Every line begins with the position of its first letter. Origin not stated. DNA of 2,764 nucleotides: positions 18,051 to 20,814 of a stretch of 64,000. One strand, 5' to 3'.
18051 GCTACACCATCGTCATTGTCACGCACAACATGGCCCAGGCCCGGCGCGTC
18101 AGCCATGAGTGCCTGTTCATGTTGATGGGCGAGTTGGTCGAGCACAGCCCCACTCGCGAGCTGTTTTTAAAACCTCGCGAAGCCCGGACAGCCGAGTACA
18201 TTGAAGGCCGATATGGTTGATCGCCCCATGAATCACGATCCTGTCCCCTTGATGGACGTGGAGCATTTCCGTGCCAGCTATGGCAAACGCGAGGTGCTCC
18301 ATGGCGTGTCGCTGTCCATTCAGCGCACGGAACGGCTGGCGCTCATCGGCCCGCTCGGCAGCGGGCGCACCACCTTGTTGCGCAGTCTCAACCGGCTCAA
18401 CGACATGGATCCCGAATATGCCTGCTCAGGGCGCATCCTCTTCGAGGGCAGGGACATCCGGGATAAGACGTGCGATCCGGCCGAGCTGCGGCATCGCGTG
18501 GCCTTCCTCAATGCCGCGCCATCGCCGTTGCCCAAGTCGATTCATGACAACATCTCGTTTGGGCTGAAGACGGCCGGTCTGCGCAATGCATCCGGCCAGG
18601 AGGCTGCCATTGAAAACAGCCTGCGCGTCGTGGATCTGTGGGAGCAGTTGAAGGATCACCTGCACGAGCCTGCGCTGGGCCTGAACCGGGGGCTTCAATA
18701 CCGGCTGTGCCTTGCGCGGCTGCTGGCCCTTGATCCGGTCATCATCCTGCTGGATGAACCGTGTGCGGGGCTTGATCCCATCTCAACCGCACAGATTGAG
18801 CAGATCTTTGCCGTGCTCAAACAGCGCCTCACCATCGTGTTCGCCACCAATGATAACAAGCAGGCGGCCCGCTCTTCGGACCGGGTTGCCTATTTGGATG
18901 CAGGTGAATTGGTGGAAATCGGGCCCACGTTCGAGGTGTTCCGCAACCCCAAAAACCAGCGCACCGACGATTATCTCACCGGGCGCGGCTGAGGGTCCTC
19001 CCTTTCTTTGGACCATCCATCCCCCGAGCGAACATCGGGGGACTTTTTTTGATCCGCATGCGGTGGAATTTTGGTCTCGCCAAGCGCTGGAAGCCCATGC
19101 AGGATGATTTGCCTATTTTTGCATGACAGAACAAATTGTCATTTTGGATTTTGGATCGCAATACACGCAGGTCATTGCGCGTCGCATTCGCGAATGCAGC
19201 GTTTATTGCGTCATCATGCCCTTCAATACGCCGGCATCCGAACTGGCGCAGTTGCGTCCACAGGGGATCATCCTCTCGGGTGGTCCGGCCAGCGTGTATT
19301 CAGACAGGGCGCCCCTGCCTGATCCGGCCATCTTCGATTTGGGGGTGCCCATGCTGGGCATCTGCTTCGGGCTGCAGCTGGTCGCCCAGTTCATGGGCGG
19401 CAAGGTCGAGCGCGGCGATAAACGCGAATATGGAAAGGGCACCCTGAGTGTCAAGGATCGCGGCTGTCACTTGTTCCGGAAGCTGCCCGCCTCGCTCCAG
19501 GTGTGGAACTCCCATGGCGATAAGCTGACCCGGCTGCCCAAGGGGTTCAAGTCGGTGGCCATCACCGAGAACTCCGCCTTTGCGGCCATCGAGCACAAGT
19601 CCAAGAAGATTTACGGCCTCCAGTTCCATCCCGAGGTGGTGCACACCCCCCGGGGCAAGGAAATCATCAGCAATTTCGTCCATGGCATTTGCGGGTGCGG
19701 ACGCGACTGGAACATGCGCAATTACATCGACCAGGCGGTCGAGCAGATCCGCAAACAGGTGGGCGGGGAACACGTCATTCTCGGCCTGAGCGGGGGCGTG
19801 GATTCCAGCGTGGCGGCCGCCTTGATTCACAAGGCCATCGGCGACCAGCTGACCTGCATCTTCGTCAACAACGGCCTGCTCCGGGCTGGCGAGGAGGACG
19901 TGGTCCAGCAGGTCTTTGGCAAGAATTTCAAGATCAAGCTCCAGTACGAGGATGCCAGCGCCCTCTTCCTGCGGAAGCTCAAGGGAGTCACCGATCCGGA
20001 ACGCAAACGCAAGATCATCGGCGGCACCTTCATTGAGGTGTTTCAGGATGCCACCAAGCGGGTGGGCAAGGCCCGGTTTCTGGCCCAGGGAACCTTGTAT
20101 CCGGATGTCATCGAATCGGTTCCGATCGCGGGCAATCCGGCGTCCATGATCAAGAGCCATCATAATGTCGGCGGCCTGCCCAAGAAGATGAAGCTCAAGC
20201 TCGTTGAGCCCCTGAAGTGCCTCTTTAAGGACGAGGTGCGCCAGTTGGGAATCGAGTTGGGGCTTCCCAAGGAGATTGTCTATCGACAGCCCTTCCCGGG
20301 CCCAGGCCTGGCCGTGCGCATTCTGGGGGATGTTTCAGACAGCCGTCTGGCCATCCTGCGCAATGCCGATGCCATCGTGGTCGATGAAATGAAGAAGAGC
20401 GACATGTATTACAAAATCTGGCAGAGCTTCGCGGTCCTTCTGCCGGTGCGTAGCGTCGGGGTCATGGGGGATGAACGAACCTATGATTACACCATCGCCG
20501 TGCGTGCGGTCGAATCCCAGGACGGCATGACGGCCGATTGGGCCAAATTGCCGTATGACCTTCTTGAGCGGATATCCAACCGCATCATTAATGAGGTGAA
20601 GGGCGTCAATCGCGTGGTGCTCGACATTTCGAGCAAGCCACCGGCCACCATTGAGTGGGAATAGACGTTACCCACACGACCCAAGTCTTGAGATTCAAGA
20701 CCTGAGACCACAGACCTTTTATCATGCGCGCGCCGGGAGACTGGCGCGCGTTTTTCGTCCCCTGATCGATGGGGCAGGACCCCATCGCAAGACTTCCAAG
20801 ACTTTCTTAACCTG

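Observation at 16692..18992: Three tandem PstB-type ATPases with complementary motif loss, and no phoU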

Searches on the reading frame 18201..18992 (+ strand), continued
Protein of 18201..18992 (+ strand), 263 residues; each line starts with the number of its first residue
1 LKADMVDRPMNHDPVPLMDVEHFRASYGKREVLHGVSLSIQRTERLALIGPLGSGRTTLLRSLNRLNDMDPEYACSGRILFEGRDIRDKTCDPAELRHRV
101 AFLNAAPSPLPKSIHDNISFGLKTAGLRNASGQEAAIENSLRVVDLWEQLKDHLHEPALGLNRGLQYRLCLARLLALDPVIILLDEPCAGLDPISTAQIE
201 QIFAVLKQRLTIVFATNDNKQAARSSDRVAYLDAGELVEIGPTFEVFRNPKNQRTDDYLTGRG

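Call 72: find_encoding_contigs(protein=P0397, flank=7000, max_places=1)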
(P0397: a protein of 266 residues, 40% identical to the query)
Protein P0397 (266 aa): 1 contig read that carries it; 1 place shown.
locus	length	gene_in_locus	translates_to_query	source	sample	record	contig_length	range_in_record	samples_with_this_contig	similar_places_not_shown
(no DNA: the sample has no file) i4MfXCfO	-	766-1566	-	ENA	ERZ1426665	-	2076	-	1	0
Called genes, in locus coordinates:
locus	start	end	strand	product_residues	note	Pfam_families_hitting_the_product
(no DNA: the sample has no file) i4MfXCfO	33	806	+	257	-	PF00005:ABC_tran, PF13304:AAA_21 (faint)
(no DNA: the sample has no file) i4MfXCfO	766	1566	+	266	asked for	PF00005:ABC_tran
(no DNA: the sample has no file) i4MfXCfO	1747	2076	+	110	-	?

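Call 73: find_encoding_contigs(protein=P0366, flank=7000, max_places=1)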
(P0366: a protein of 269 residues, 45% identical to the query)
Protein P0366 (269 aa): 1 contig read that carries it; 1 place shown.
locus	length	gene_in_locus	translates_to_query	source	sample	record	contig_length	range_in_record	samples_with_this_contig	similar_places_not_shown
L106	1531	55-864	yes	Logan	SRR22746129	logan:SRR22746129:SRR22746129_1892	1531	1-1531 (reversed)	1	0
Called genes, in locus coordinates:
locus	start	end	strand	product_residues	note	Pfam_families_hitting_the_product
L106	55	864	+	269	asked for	PF00005:ABC_tran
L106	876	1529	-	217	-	?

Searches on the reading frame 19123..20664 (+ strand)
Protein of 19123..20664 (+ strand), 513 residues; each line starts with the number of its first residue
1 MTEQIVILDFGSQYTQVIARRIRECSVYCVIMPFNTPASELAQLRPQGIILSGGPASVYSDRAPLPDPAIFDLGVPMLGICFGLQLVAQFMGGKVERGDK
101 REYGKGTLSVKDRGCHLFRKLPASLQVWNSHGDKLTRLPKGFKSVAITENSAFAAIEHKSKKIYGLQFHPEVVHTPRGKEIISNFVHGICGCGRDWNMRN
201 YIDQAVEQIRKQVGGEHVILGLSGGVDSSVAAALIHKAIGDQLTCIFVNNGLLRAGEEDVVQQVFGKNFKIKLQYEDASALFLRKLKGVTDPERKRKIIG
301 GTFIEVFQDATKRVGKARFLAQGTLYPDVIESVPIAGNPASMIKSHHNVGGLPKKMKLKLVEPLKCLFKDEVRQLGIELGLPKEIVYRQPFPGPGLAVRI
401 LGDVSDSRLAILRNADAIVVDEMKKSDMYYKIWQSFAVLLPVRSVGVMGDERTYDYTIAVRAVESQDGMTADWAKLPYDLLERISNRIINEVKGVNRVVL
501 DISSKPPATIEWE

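Call 45: find_homologous_proteins(query=window:19123-20664:+, max_evalue=1e-50)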
Query window:19123-20664:+ (513 aa): 8000 proteins with E <= 1e-50 among 8000 candidates; the best 120 are listed.
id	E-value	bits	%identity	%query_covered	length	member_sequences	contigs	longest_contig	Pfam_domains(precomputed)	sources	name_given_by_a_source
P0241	0.0e+0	1118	95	100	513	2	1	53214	PF00958.28,PF07722.20,PF00117.35,PF02540.24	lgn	-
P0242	2.4e-295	998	83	100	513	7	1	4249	PF00958.28,PF07722.20,PF03054.23,PF00117.35,PF02540.24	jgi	jgi:GMP synthase (glutamine-hydrolysing)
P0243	5.0e-295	997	83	100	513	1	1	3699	PF00958.28,PF07722.20,PF03054.23,PF00117.35,PF02540.24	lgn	-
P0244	1.1e-292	989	83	100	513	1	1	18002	PF00958.28,PF07722.20,PF03054.23,PF00117.35,PF02540.24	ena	-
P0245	3.1e-292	988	82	100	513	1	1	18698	PF00958.28,PF07722.20,PF03054.23,PF00117.35,PF02540.24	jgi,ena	jgi:GMP synthase (glutamine-hydrolysing)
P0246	4.0e-290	981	81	100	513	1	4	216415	PF00958.28,PF07722.20,PF03054.23,PF00117.35,PF02540.24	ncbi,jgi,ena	jgi:GMP synthase (glutamine-hydrolysing)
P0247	7.7e-290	980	82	100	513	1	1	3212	PF00958.28,PF07722.20,PF03054.23,PF00117.35,PF02540.24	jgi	-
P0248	1.0e-289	980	82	100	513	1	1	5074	PF00958.28,PF07722.20,PF03054.23,PF00117.35,PF02540.24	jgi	-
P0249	4.9e-289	977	83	100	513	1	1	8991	PF00958.28,PF07722.20,PF03054.23,PF00117.35,PF02540.24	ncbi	-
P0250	1.8e-288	975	82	100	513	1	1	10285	PF00958.28,PF07722.20,PF03054.23,PF00117.35,PF02540.24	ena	-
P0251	2.3e-288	975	81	100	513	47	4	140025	PF00958.28,PF07722.20,PF03054.23,PF00117.35,PF02540.24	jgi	jgi:GMP synthase (glutamine-hydrolysing)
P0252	2.7e-288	975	81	100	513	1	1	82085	PF00958.28,PF07722.20,PF03054.23,PF06508.20,PF00117.35,PF02540.24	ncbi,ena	-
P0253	2.7e-288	975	81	100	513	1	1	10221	PF00958.28,PF07722.20,PF03054.23,PF06508.20,PF00117.35,PF02540.24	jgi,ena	-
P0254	3.2e-288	975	82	100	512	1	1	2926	PF00958.28,PF07722.20,PF03054.23,PF00117.35,PF02540.24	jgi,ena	jgi:GMP synthase (glutamine-hydrolysing)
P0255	3.3e-288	975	81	100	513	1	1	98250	PF00958.28,PF07722.20,PF03054.23,PF00117.35,PF02540.24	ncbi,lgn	-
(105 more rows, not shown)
